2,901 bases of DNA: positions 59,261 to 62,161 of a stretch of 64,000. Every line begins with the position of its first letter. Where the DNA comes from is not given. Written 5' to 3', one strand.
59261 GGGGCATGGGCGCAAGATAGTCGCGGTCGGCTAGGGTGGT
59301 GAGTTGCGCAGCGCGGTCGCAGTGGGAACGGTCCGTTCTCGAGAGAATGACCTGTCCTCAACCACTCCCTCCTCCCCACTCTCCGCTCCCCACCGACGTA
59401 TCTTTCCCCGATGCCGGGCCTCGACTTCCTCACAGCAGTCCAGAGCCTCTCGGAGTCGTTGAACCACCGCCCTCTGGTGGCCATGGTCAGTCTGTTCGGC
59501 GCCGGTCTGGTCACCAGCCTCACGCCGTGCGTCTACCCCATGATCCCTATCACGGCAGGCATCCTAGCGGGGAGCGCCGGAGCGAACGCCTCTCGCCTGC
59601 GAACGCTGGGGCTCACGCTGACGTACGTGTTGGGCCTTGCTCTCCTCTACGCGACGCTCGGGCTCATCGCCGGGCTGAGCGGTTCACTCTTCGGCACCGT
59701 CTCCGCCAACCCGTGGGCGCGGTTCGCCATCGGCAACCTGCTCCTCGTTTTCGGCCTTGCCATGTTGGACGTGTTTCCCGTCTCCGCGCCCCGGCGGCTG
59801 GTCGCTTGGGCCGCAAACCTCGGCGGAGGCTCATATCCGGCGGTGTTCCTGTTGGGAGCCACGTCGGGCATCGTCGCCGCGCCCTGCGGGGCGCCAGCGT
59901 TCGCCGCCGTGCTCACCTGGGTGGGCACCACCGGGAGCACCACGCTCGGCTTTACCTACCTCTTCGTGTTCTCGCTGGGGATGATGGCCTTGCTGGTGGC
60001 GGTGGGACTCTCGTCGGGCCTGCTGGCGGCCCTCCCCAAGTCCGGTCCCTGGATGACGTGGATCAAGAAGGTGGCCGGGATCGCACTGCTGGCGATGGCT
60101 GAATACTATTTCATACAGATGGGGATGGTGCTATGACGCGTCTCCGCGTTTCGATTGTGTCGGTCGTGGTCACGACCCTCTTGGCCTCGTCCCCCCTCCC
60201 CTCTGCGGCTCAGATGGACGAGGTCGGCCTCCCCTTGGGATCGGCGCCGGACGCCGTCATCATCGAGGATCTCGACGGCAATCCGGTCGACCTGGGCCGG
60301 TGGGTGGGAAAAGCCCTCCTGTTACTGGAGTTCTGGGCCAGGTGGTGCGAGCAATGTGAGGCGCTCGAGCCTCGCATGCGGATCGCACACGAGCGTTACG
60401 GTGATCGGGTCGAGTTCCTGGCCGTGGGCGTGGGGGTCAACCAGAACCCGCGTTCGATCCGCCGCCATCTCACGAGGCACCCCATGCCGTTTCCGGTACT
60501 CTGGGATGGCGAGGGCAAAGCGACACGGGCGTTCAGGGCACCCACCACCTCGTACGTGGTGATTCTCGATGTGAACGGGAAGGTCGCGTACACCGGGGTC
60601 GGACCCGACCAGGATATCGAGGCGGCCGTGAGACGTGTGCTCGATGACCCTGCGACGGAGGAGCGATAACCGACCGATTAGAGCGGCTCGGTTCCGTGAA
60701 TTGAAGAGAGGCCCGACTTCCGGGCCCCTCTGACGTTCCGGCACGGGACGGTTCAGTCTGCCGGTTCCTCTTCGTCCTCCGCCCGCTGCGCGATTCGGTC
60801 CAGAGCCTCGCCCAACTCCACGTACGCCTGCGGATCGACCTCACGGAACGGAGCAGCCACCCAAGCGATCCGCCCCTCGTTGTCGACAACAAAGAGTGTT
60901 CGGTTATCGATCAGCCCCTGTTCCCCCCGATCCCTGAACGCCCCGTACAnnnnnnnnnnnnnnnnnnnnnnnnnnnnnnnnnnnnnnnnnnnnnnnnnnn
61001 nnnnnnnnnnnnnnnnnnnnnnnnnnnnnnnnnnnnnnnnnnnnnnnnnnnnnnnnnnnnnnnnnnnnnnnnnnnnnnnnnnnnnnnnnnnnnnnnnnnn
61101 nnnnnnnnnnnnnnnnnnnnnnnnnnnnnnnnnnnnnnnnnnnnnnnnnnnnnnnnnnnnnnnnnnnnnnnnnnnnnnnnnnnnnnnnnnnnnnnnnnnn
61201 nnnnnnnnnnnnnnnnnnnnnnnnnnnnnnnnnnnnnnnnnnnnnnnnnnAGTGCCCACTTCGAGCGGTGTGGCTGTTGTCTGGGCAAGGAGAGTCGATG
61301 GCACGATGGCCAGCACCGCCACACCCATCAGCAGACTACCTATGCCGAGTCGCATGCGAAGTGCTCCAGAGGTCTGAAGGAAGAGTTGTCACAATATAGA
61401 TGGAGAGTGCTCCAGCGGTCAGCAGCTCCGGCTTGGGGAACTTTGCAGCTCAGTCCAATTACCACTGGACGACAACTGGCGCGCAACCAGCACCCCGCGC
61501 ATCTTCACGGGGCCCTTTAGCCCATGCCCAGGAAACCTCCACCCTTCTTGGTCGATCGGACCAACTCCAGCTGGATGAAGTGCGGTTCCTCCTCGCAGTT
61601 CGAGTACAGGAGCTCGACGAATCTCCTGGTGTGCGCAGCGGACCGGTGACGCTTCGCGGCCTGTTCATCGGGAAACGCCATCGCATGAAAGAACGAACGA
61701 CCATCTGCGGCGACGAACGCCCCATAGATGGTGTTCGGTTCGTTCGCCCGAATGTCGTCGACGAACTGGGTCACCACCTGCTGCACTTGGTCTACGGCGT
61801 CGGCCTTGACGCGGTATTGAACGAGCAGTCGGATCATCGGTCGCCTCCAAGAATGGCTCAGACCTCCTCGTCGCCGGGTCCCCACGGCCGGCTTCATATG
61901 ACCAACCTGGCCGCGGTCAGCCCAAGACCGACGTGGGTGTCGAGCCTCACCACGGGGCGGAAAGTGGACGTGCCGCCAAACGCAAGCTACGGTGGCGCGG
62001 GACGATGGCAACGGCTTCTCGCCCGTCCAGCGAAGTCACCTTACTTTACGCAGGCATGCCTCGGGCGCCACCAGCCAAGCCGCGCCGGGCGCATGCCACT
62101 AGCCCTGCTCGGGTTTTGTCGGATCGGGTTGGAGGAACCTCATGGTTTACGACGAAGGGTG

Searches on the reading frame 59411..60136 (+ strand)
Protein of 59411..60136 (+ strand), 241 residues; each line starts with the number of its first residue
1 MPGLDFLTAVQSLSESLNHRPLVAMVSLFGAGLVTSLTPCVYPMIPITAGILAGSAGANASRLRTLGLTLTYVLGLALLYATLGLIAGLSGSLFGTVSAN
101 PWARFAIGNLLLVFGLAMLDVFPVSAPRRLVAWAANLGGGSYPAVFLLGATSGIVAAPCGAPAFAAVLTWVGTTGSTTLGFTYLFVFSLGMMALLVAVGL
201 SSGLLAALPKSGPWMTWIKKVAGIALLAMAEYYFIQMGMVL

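Call 50: search_protein_families(library=pfam, proteins=[window:59411-60136:+], max_evalue=0.001)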
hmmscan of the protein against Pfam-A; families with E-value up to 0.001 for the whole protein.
window:59411-60136:+ (241 aa): 3 families
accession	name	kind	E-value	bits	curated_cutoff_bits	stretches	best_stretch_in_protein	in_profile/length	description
PF02683.22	DsbD_TM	-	1.1e-45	156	27.1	1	23-232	3-213/219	Cytochrome C biogenesis protein transmembrane domain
PF13386.12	DsbD_2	-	1.6e-10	41.7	24.9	1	28-228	2-195/199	Cytochrome C biogenesis protein transmembrane region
PF11139.14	SfLAP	-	0.00074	19.5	35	0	69-195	31-163/213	Sap, sulfolipid-1-addressing protein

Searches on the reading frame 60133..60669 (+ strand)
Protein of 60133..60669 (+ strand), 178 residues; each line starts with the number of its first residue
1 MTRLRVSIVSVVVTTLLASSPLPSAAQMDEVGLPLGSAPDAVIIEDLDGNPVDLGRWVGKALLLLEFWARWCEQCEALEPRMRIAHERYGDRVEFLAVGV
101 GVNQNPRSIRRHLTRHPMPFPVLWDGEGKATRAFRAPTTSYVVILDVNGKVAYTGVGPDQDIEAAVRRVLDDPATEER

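Call 50: search_protein_families(library=pfam, proteins=[window:60133-60669:+], max_evalue=0.001)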
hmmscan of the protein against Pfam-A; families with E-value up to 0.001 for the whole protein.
window:60133-60669:+ (178 aa): 4 families
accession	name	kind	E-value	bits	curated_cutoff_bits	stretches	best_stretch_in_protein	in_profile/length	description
PF08534.16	Redoxin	-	1.5e-14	54.4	26.6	1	37-161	5-138/148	Redoxin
PF00578.27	AhpC-TSA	-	8.1e-12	45.6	26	1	43-153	9-123/124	AhpC/TSA family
PF13905.12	Thioredoxin_8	-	8.5e-08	32.9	27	1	62-151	3-94/94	Thioredoxin-like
PF00085.26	Thioredoxin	-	3.1e-07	30.8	23.5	1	61-104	19-62/103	Thioredoxin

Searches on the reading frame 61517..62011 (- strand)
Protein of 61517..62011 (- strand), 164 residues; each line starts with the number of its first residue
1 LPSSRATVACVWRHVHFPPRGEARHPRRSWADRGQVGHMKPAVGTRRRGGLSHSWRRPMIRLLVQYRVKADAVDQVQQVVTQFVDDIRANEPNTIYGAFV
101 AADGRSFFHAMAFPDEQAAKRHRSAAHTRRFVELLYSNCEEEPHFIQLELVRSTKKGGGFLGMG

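Call 50: search_protein_families(library=pfam, proteins=[window:61517-62011:-], max_evalue=0.001)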
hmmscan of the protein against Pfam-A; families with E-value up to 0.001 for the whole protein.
window:61517-62011:- (164 aa): 1 family
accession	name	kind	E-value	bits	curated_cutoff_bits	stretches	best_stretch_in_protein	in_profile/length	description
PF03992.22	ABM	-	4.8e-09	36.7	23.1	1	59-133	1-77/78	Antibiotic biosynthesis monooxygenase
